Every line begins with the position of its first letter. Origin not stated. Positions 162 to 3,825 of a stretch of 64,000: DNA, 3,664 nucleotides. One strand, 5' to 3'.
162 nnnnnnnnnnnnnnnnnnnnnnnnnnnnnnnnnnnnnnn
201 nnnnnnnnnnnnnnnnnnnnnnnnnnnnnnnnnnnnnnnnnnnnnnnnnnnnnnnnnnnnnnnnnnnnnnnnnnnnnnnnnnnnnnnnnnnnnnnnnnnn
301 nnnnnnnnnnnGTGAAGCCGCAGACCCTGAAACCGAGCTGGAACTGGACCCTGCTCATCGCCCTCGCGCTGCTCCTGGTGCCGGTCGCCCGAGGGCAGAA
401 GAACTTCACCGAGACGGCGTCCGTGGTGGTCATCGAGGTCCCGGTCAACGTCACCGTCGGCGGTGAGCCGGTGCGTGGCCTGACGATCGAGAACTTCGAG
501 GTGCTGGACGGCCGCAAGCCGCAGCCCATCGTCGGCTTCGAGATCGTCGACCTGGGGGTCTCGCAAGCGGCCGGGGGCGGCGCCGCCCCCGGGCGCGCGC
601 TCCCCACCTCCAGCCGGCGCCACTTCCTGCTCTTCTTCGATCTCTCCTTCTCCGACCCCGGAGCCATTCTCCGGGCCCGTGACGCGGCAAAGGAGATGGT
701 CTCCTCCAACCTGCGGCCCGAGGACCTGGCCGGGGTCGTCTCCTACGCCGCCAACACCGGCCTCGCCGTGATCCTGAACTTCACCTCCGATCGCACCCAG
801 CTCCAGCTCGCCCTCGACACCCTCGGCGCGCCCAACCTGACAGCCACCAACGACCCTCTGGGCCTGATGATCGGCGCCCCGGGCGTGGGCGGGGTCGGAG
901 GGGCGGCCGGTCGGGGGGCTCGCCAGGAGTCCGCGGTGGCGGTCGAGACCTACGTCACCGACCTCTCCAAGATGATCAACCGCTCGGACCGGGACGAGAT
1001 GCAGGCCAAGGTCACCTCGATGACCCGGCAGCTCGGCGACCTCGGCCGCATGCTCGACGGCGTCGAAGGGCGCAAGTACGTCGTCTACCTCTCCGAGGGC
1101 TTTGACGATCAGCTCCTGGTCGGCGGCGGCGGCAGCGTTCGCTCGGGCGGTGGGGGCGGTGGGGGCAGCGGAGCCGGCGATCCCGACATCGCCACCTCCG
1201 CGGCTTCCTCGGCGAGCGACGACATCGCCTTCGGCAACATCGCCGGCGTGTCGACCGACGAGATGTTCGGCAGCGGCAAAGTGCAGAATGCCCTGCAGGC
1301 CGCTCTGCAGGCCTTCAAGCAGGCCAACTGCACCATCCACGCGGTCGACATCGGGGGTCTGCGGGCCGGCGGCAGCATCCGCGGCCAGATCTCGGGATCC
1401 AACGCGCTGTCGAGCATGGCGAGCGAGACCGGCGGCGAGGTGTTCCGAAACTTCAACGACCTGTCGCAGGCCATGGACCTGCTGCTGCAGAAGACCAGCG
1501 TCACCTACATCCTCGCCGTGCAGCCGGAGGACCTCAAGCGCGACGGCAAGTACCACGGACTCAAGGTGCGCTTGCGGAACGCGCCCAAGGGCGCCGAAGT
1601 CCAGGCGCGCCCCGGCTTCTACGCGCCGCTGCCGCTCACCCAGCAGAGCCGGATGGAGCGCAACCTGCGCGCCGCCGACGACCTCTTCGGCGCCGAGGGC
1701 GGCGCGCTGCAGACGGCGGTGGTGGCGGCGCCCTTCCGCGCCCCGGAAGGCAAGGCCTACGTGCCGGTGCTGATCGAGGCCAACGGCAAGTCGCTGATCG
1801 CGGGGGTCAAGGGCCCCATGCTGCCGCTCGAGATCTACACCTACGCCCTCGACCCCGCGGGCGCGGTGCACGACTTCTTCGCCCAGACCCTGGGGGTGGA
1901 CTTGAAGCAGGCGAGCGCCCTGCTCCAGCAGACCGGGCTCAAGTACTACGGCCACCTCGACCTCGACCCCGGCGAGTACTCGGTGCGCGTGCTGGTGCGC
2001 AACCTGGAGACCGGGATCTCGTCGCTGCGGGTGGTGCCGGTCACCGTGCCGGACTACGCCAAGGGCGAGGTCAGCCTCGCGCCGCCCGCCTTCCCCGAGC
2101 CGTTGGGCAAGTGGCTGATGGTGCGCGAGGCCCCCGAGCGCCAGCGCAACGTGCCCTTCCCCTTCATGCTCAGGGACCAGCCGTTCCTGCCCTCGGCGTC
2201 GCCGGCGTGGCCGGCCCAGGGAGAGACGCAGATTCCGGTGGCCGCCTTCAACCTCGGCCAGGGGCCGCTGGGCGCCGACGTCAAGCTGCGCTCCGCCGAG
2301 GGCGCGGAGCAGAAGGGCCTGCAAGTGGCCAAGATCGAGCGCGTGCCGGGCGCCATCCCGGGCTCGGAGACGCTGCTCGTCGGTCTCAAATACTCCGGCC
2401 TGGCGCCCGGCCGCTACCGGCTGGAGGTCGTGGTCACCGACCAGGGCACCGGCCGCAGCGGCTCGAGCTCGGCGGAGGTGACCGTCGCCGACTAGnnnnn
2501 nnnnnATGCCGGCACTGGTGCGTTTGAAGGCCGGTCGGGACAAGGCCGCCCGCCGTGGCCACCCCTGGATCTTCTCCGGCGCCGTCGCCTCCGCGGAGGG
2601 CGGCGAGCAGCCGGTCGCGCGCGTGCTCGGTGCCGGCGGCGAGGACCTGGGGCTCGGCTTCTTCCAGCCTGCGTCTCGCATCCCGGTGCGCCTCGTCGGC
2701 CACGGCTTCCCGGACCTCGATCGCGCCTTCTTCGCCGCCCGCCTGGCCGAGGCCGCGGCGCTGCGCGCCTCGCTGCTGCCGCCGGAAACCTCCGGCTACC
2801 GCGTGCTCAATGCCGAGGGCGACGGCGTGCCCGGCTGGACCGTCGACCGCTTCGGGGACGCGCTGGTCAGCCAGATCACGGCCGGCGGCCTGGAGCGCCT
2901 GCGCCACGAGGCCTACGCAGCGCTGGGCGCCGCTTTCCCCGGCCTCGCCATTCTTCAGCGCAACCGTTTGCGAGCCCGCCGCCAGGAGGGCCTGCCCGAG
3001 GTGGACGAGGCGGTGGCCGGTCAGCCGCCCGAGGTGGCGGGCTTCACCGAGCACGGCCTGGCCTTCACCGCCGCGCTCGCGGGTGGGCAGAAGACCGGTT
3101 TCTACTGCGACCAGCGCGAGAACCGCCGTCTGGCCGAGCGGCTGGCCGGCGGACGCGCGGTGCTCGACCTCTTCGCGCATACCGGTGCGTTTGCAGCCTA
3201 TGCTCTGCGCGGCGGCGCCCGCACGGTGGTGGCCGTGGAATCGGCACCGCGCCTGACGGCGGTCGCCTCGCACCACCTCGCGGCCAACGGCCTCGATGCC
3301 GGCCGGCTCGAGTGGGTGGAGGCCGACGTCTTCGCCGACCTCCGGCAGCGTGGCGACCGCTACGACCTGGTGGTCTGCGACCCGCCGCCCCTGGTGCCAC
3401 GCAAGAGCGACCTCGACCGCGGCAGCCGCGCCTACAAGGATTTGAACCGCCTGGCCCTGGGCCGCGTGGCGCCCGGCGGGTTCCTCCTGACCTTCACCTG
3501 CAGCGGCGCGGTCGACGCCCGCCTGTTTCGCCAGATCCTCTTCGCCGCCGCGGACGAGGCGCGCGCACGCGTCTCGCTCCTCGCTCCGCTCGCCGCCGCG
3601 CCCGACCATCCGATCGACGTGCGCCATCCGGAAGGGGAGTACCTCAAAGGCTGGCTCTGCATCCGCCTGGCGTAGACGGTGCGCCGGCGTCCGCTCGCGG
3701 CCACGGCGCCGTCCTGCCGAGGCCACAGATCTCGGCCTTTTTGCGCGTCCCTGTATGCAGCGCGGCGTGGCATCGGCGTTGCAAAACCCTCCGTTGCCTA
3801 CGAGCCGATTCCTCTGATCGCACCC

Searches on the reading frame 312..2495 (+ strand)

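Call 26: search_protein_families(library=pfam, proteins=[window:312-2495:+], max_evalue=0.001)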
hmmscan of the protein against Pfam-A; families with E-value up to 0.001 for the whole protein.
window:312-2495:+ (727 aa): 0 families

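Call 55: search_protein_families(library=ncbifam, proteins=[window:312-2495:+], max_evalue=0.001)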
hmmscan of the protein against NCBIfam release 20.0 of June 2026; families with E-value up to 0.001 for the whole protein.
window:312-2495:+ (727 aa): 1 family
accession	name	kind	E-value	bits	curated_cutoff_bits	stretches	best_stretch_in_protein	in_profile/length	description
TIGR03436.1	acidobact_VWFA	subfamily_domain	1.2e-46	159.7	81.25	1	36-439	5-324/324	VWA domain-containing protein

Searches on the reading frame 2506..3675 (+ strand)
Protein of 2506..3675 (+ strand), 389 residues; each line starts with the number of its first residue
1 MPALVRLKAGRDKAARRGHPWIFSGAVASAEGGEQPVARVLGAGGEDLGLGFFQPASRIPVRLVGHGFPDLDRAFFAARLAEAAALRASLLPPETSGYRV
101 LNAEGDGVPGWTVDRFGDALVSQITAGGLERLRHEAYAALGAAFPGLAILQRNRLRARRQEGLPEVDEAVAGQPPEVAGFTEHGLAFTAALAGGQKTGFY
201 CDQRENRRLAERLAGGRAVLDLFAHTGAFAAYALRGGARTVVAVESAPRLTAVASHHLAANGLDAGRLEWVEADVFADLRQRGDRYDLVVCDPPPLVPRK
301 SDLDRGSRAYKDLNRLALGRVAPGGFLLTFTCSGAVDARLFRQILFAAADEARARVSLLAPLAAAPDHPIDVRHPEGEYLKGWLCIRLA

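Call 9: search_protein_families(library=pfam, proteins=[window:2506-3675:+], max_evalue=0.01)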
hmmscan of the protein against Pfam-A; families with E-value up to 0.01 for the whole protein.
window:2506-3675:+ (389 aa): 7 families
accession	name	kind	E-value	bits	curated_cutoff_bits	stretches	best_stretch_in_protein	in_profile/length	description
PF10672.15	Methyltrans_SAM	-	1.1e-16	61.4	27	1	167-339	75-246/286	S-adenosylmethionine-dependent methyltransferase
PF17785.7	PUA_3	-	1.9e-13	50.4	22.6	1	5-63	1-61/64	PUA-like domain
PF13649.12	Methyltransf_25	-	1.9e-06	28.9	27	1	219-291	1-70/97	Methyltransferase domain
PF03602.21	Cons_hypoth95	-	3.9e-05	23.8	24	1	216-294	42-122/182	Conserved hypothetical protein 95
PF01728.25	FtsJ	-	0.00027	21.4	24.1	1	215-331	21-139/181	FtsJ-like methyltransferase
PF05175.20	MTS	-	0.00037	20.6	23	1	216-295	32-108/170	Methyltransferase small domain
PF02475.24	TRM5-TYW2_MTfase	-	0.0085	16.5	28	0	203-263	24-85/164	TRM5/TYW2 methyltransferase domain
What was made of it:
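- Checked: The gene at 2506-3675 has PUA_3 and Methyltrans_SAM domains, consistent with RlmI (call 9).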
